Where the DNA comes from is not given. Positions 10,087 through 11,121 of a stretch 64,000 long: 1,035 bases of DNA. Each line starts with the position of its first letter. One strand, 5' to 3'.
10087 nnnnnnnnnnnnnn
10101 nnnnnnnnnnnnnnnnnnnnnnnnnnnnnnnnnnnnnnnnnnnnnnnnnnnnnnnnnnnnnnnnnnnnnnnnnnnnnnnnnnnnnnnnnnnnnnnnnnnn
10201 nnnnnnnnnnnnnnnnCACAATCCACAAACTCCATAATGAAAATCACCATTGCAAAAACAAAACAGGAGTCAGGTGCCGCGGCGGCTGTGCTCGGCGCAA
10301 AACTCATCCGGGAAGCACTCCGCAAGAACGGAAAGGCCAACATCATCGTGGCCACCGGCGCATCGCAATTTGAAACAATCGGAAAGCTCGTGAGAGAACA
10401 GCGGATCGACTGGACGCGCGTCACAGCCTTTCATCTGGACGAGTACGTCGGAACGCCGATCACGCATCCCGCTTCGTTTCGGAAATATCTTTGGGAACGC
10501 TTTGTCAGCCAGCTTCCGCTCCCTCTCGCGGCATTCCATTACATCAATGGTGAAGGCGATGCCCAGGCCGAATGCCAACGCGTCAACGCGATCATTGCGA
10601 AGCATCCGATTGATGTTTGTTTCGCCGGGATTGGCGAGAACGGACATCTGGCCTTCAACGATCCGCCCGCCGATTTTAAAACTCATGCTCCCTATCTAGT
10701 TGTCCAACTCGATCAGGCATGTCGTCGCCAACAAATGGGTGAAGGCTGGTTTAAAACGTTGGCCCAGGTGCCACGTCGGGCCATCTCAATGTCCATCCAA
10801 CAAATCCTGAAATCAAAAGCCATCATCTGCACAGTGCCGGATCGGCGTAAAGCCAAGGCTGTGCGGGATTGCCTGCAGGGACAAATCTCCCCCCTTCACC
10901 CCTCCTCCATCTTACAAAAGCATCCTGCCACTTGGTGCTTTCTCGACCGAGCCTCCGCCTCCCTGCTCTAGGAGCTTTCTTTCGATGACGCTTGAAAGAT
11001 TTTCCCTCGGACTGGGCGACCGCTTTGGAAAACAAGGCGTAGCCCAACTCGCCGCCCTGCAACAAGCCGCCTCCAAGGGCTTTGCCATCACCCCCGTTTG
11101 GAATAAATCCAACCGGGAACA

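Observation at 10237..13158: NagB-like deaminase, UxaE-family epimerase and NagA-like deacetylase form one tight operon, suggesting an amino-sugar route that bypasses kinase and aldolase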

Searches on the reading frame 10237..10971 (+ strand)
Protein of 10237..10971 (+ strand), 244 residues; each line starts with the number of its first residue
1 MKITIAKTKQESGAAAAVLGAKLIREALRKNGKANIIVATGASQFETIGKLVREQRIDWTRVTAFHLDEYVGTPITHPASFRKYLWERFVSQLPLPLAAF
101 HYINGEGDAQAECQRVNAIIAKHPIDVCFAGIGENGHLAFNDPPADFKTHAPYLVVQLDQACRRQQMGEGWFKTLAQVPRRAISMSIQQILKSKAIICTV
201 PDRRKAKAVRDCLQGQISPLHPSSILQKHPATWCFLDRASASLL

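Call 5: search_protein_families(library=pfam, proteins=[window:10237-10971:+], max_evalue=0.01)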
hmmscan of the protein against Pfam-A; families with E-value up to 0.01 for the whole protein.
window:10237-10971:+ (244 aa): 1 family
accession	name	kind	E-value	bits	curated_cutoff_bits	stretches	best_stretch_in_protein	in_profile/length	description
PF01182.26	Glucosamine_iso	-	1.1e-18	68.4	27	1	9-227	3-217/225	Glucosamine-6-phosphate isomerases/6-phosphogluconolactonase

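Call 6: search_protein_families(library=ncbifam, proteins=[window:10237-10971:+], max_evalue=0.01)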
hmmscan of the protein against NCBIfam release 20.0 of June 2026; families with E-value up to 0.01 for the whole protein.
window:10237-10971:+ (244 aa): 8 families
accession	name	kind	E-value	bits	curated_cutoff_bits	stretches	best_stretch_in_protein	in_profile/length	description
NF001684.0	PRK00443.1-4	subfamily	1.7e-40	139.2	326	1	1-244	1-241/260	glucosamine-6-phosphate deaminase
TIGR00502.1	nagB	equivalog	1.1e-39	136.4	236.9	1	1-242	1-245/259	glucosamine-6-phosphate deaminase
NF001682.0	PRK00443.1-1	equivalog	2.7e-37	128.6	528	1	1-243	1-233/262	glucosamine-6-phosphate deaminase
NF007291.0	PRK09762.1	equivalog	5e-35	121.2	271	1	21-238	20-235/236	galactosamine-6-phosphate isomerase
NF002557.0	PRK02122.1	subfamily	3.2e-32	111.4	384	1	3-243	31-274/653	glucosamine-6-phosphate deaminase-like protein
NF001685.0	PRK00443.1-5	equivalog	1.3e-20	73.7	513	1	44-240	45-243/266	glucosamine-6-phosphate deaminase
TIGR01198.1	pgl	equivalog_domain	9.8e-15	54.7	124.45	1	8-242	4-232/234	6-phosphogluconolactonase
NF009022.0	PRK12358.1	equivalog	2.7e-14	53.2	247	1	26-244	22-237/239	glucosamine-6-phosphate deaminase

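Call 15: search_solved_structures(query=window:10237-10971:+, max_evalue=0.001, show_alignments=2)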
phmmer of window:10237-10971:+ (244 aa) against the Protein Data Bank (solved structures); distinct sequences matched with E-value up to 0.001: 15.
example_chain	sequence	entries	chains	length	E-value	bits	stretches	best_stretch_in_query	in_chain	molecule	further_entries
2bkv_A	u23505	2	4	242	6.8e-32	114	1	18-243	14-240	GLUCOSAMINE-6-PHOSPHATE DEAMINASE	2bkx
2ri0_A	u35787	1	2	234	1.8e-24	89.8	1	20-239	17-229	Glucosamine-6-phosphate deaminase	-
2ri1_A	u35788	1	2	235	1.8e-24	89.8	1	20-239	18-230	Glucosamine-6-phosphate deaminase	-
5hj5_A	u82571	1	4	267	8.7e-23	84.2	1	45-240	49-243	Glucosamine-6-phosphate deaminase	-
4r7t_A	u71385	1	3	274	9.5e-23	84.1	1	45-240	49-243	Glucosamine-6-phosphate deaminase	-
1cd5_A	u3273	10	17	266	1.2e-20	77.2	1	44-240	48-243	PROTEIN (GLUCOSAMINE 6-PHOSPHATE DEAMINASE) | GLUCOSAMINE 6-PHOSPHATE DEAMINASE | GLUCOSAMINE-6-PHOSPHATE DEAMINASE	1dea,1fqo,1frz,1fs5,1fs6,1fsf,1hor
1jt9_A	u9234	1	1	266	1.3e-20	77.1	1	44-240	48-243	Glucosamine-6-Phosphate deaminase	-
7lqm_A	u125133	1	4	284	2.6e-20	76.1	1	42-236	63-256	Glucosamine-6-phosphate deaminase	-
7lqn_A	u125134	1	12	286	2.6e-20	76.1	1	40-239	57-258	Glucosamine-6-phosphate deaminase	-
1ne7_A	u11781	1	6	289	4e-20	75.5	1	54-238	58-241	Glucosamine-6-phosphate isomerase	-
3hn6_A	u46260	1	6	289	4.5e-20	75.4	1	39-232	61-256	Glucosamine-6-phosphate deaminase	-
6nbg_A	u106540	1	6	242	4e-06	29.7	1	124-242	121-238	Glucosamine-6-phosphate deaminase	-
1vl1_A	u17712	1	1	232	6.4e-05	25.8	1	26-139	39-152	6-phosphogluconolactonase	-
1pbt_A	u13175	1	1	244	7.2e-05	25.6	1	26-139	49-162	6-phosphogluconolactonase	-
3tx2_A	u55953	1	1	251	9.5e-05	25.2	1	20-210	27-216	Probable 6-phosphogluconolactonase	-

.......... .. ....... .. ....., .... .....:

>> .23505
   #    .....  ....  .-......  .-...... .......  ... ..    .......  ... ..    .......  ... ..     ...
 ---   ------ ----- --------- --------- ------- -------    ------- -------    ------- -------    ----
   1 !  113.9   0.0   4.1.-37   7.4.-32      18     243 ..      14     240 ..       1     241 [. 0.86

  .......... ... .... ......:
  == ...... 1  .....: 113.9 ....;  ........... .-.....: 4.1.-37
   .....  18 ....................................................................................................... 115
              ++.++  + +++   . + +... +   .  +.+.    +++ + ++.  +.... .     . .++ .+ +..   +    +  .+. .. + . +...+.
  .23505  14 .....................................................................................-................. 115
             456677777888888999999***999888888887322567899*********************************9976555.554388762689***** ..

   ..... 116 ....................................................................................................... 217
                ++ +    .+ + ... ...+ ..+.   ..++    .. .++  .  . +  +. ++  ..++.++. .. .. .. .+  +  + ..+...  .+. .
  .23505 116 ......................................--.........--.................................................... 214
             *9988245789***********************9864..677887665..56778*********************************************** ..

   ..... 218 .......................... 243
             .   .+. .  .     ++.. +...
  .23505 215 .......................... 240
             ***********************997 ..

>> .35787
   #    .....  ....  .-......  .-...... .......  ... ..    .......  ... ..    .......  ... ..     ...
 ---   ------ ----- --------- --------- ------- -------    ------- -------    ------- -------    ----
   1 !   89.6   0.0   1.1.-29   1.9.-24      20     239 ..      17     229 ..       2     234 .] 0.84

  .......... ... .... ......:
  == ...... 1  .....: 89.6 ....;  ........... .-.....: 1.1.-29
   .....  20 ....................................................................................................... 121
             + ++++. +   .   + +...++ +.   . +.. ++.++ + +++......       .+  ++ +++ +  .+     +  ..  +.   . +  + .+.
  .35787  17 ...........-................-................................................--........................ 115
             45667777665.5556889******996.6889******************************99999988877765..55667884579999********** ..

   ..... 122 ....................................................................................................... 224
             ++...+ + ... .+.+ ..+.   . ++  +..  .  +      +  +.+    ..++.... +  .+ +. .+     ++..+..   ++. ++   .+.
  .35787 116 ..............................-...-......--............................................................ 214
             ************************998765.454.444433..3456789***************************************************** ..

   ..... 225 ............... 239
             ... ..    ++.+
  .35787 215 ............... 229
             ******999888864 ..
